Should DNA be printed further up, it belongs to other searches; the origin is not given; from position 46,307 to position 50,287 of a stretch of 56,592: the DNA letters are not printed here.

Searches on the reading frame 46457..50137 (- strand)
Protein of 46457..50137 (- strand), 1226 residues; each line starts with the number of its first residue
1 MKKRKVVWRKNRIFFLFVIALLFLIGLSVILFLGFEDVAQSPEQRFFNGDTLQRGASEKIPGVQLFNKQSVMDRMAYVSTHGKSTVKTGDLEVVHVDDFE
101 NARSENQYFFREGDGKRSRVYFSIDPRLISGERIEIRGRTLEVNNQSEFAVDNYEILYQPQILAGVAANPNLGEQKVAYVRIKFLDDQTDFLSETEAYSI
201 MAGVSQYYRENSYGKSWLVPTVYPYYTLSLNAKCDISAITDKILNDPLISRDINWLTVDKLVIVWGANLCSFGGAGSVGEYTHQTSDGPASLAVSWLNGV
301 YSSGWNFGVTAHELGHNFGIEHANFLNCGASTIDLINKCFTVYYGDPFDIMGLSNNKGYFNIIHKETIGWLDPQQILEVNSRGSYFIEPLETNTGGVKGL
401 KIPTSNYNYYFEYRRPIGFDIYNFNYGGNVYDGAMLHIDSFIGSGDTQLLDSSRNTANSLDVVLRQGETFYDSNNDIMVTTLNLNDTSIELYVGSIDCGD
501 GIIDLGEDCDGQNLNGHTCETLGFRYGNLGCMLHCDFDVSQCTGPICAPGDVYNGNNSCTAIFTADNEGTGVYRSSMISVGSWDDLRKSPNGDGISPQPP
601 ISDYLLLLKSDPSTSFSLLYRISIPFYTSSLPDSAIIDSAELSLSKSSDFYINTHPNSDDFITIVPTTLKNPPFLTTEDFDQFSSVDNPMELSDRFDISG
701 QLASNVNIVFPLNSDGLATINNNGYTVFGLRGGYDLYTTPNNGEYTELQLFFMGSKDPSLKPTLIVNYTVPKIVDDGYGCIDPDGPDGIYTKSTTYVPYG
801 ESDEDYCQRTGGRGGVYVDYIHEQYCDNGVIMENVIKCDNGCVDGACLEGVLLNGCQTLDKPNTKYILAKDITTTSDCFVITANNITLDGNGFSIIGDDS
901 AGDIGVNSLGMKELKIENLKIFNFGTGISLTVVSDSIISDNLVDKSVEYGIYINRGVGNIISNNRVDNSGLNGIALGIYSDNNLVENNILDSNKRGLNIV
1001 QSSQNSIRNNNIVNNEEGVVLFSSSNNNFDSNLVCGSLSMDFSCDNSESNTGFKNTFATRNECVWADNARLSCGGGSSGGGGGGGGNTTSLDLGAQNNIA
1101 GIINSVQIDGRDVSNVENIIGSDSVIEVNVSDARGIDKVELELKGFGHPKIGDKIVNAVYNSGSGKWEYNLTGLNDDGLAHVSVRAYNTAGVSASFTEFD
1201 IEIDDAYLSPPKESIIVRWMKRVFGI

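Call 5: search_protein_families(library=pfam, proteins=[window:46457-50137:-], max_evalue=0.1)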
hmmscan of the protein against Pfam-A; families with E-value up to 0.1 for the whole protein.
window:46457-50137:- (1226 aa): 9 families
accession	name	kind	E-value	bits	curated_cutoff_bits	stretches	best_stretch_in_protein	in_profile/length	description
PF05048.19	NosD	-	1e-15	58.2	23.6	2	905-1059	18-172/212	Periplasmic copper-binding protein (NosD)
PF13229.12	Beta_helix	-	2.2e-14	53.8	25.9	1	909-1038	6-138/158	Right handed beta helix region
PF13688.12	Reprolysin_5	-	8.8e-08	33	27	1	238-327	71-158/196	Metallo-peptidase family M12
PF13583.11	Reprolysin_4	-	0.00094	19.3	22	1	298-325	127-154/203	Metallo-peptidase family M12B Reprolysin-like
PF13582.12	Reprolysin_3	-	0.0063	17.5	22.4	1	273-322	78-122/123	Metallo-peptidase family M12B Reprolysin-like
PF19077.6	Big_13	-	0.034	15.1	27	1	1157-1204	54-101/102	Bacterial Ig-like domain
PF17957.7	Big_7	-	0.078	14.1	24.1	0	1122-1173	18-58/70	Bacterial Ig domain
PF16219.11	DUF4879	-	0.078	13.8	22.7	0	1020-1058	58-96/125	Domain of unknown function (DUF4879)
PF06637.16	PV-1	-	0.099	11.8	30.1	0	6-46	19-59/439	PV-1 protein (PLVAP)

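Call 6: search_protein_families(library=ncbifam, proteins=[window:46457-50137:-], max_evalue=0.1)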
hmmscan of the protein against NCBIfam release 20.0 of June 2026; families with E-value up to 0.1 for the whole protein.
window:46457-50137:- (1226 aa): 4 families
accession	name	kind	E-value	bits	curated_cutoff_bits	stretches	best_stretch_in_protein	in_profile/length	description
TIGR04247.1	NosD_copper_fam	subfamily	2e-08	33.3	300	1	876-1069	47-249/377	nitrous oxide reductase family maturation protein NosD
TIGR03296.1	M6dom_TIGR03296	domain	6.1e-07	29.6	110.8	1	305-430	165-284/286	M6 family metalloprotease domain-containing protein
TIGR03804.1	para_beta_helix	repeat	3.4e-06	26.6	19.45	3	979-1016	6-43/44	parallel beta-helix repeat protein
NF038177.1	epimerase_AlgG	equivalog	0.04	12.5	700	1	937-1032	309-408/519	mannuronan 5-epimerase AlgG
